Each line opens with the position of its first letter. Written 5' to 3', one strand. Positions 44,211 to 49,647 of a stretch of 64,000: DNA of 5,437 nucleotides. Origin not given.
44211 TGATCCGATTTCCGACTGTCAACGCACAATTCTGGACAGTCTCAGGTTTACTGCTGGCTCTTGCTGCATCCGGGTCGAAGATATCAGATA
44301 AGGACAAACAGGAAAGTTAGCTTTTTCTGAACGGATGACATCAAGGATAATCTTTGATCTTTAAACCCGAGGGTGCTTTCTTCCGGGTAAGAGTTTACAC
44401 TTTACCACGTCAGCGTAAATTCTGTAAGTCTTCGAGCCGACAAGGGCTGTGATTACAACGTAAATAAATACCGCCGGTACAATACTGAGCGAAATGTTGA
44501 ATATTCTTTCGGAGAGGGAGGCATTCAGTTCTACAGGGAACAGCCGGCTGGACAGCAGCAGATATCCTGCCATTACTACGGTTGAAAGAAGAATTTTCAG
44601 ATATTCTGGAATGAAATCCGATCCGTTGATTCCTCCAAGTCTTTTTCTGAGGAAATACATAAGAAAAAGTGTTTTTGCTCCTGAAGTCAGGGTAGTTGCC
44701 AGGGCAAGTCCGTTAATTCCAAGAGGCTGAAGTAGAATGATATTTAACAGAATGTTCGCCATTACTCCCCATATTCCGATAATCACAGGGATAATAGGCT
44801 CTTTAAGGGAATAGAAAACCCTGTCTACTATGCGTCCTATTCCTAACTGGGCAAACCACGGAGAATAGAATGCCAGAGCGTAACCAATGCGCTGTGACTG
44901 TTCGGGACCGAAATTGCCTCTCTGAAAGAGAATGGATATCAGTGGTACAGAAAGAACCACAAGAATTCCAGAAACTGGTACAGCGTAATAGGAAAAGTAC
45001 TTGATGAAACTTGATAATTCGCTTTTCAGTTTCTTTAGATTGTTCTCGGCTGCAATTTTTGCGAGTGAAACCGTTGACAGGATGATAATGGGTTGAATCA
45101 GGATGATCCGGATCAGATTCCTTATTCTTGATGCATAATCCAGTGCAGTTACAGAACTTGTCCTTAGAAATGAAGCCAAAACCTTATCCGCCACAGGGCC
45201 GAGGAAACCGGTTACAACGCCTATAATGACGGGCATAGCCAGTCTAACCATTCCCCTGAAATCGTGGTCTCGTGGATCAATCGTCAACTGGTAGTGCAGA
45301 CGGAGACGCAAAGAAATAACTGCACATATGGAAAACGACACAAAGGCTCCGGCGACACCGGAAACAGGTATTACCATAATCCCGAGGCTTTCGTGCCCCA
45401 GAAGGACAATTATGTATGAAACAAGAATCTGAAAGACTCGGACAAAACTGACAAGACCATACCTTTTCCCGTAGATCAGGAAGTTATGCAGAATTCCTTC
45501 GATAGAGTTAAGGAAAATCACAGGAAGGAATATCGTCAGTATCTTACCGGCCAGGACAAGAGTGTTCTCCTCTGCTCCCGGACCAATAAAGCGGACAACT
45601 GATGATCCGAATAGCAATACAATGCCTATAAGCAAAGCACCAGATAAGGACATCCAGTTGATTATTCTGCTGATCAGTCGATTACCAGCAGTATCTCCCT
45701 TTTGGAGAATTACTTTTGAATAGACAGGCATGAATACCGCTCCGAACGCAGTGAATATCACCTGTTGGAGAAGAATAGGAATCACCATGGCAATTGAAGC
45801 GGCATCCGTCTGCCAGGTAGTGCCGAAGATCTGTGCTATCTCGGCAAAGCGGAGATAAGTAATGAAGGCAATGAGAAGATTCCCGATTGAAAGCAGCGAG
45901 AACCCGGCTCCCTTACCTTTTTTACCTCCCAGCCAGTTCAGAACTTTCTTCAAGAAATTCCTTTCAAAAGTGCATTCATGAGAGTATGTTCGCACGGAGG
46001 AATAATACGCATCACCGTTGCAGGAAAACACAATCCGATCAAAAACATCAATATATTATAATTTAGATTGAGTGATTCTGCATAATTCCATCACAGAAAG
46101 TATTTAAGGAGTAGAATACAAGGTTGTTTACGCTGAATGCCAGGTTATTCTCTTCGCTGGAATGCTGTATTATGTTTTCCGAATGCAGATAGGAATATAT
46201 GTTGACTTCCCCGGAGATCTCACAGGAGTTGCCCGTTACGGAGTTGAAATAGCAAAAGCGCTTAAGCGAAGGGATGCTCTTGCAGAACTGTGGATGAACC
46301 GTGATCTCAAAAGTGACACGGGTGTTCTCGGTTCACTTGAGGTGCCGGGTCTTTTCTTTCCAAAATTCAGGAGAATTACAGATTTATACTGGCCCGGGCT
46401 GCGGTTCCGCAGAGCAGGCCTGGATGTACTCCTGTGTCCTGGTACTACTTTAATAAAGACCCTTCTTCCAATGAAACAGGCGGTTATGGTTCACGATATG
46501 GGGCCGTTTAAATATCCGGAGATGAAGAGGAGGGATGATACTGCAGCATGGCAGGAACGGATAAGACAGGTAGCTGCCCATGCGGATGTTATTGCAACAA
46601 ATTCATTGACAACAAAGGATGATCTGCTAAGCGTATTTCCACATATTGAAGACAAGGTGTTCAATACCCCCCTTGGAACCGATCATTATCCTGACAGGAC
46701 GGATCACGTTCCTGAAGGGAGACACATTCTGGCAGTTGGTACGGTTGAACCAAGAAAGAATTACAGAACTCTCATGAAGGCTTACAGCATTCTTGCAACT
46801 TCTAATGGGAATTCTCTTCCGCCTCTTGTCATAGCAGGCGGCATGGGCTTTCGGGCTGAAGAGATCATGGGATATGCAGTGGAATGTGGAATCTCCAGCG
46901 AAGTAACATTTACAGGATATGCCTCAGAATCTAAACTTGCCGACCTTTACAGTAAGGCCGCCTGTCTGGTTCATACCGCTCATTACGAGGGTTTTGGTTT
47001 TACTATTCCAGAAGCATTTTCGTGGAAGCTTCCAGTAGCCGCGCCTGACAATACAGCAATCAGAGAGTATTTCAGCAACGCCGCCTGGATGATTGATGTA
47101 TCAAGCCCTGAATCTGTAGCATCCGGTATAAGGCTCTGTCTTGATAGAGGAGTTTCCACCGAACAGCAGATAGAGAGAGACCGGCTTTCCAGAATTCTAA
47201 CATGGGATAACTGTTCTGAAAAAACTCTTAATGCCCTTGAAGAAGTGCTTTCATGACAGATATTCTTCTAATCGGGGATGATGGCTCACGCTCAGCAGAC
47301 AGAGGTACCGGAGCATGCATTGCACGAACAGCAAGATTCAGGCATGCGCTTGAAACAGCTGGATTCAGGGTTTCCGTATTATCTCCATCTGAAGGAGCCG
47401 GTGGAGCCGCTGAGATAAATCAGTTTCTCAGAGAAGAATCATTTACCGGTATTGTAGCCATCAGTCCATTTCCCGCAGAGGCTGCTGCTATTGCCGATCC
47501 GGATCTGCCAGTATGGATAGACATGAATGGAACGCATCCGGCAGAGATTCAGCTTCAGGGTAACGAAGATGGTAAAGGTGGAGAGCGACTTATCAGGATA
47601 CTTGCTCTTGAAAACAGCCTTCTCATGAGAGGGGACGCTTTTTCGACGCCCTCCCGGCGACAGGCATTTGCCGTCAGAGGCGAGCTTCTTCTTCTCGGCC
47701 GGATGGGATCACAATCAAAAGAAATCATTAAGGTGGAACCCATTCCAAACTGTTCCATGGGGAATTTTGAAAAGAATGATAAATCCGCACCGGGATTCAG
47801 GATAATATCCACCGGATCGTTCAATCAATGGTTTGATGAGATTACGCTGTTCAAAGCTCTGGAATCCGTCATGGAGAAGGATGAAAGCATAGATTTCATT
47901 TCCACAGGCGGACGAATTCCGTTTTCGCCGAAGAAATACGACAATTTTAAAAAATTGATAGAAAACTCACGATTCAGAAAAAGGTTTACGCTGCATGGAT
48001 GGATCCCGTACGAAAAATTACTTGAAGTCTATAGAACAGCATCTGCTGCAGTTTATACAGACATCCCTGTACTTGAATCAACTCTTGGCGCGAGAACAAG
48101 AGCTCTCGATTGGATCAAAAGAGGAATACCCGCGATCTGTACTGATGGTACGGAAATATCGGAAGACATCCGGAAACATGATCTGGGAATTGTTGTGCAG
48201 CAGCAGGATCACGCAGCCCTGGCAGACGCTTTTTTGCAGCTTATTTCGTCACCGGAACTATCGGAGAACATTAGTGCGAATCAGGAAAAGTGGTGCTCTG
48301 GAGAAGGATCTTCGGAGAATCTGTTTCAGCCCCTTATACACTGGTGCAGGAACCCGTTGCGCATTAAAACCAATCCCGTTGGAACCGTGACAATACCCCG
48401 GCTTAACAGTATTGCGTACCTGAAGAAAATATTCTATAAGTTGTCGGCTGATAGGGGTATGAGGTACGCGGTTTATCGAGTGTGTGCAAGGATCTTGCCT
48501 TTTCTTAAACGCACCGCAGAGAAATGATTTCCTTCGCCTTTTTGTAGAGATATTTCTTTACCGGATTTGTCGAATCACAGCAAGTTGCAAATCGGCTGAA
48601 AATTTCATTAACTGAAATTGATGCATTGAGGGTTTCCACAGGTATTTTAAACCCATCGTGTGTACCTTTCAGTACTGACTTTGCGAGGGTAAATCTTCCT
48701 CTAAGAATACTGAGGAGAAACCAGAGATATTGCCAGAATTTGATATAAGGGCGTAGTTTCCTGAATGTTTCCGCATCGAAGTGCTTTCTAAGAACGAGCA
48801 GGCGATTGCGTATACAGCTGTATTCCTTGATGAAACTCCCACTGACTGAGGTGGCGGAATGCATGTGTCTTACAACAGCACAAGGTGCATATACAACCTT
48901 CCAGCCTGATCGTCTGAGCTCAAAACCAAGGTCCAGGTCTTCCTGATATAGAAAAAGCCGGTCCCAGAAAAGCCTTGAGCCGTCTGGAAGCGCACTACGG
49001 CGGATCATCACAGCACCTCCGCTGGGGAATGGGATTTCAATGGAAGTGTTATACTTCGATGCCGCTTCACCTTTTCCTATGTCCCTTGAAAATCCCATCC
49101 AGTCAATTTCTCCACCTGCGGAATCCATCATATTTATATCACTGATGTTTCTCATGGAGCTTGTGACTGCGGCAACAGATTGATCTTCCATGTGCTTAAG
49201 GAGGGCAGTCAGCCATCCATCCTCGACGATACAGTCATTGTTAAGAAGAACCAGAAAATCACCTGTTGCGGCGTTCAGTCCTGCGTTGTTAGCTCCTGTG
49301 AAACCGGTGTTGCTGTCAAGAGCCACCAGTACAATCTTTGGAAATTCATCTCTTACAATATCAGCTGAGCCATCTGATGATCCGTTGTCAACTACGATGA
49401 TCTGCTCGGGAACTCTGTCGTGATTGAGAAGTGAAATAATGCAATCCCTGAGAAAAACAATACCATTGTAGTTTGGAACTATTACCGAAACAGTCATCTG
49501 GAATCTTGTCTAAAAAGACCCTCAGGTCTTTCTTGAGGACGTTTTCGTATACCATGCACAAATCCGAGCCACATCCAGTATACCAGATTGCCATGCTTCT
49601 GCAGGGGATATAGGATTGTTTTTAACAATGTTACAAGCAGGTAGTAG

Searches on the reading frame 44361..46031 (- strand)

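Call 86: search_protein_families(library=pfam, proteins=[window:44361-46031:-], max_evalue=0.001)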
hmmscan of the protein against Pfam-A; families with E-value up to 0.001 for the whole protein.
window:44361-46031:- (556 aa): 1 family
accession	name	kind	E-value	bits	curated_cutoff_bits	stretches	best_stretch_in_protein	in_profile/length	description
PF03023.19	MurJ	-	1.1e-59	202.7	27.4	1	65-499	1-437/451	Lipid II flippase MurJ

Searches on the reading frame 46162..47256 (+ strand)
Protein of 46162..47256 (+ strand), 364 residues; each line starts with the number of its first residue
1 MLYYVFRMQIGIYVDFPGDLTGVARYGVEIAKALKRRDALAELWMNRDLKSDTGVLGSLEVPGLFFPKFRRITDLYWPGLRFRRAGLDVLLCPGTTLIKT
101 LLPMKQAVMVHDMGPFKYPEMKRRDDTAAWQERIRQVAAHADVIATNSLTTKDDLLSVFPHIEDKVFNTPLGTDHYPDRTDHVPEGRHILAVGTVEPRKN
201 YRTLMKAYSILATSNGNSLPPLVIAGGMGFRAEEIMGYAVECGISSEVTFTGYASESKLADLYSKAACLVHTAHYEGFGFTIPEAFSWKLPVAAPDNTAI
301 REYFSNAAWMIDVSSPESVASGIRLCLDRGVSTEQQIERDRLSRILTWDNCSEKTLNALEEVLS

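Call 86: search_protein_families(library=pfam, proteins=[window:46162-47256:+], max_evalue=0.001)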
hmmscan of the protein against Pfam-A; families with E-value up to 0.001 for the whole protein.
window:46162-47256:+ (364 aa): 4 families
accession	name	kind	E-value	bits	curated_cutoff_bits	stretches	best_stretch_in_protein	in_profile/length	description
PF00534.26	Glycos_transf_1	-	2.9e-21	76.2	26.4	1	183-338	12-167/172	Glycosyl transferases group 1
PF13692.12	Glyco_trans_1_4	-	3.2e-16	60.3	27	1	187-327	2-140/142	Glycosyl transferases group 1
PF20706.3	GT4-conflict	-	7.7e-09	35.4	26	1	103-307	105-323/385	Family 4 Glycosyltransferase in conflict systems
PF13439.12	Glyco_transf_4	-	3.1e-05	24.5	28.5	1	22-173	3-166/170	Glycosyltransferase Family 4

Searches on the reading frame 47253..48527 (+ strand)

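Call 86: search_protein_families(library=pfam, proteins=[window:47253-48527:+], max_evalue=0.001)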
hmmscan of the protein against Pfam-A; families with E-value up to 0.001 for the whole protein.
window:47253-48527:+ (424 aa): 2 families
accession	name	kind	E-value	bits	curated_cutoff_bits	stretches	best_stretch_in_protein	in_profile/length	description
PF00534.26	Glycos_transf_1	-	4.9e-12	46.2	26.4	1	178-347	12-172/172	Glycosyl transferases group 1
PF13692.12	Glyco_trans_1_4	-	1.9e-09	38.4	27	1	183-332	3-141/142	Glycosyl transferases group 1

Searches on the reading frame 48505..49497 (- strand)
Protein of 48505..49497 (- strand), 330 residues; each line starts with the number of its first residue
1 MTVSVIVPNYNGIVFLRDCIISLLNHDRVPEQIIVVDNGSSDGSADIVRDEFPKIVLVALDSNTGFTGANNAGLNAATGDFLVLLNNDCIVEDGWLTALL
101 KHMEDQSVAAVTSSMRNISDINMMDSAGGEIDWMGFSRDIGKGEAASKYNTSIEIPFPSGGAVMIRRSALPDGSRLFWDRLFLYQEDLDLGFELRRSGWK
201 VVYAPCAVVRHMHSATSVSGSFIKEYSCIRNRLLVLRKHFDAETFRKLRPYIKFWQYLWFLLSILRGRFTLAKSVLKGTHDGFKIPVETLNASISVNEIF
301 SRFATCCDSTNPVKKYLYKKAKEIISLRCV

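Call 86: search_protein_families(library=pfam, proteins=[window:48505-49497:-], max_evalue=0.001)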
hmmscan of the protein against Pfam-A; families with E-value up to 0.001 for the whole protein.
window:48505-49497:- (330 aa): 4 families
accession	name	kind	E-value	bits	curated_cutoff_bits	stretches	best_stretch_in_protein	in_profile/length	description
PF00535.33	Glycos_transf_2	-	3.3e-28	99.2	23.3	1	4-170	1-164/168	Glycosyl transferase family 2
PF13641.12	Glyco_tranf_2_3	-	1.4e-22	81.3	27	1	3-218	3-217/230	Glycosyltransferase like family 2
PF13632.12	Glyco_trans_2_3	-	5.4e-07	30.1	27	1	154-263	68-169/198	Glycosyl transferase family group 2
PF13506.12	Glyco_transf_21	-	4.4e-06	26.7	21.7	1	72-218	24-162/174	Glycosyl transferase family 21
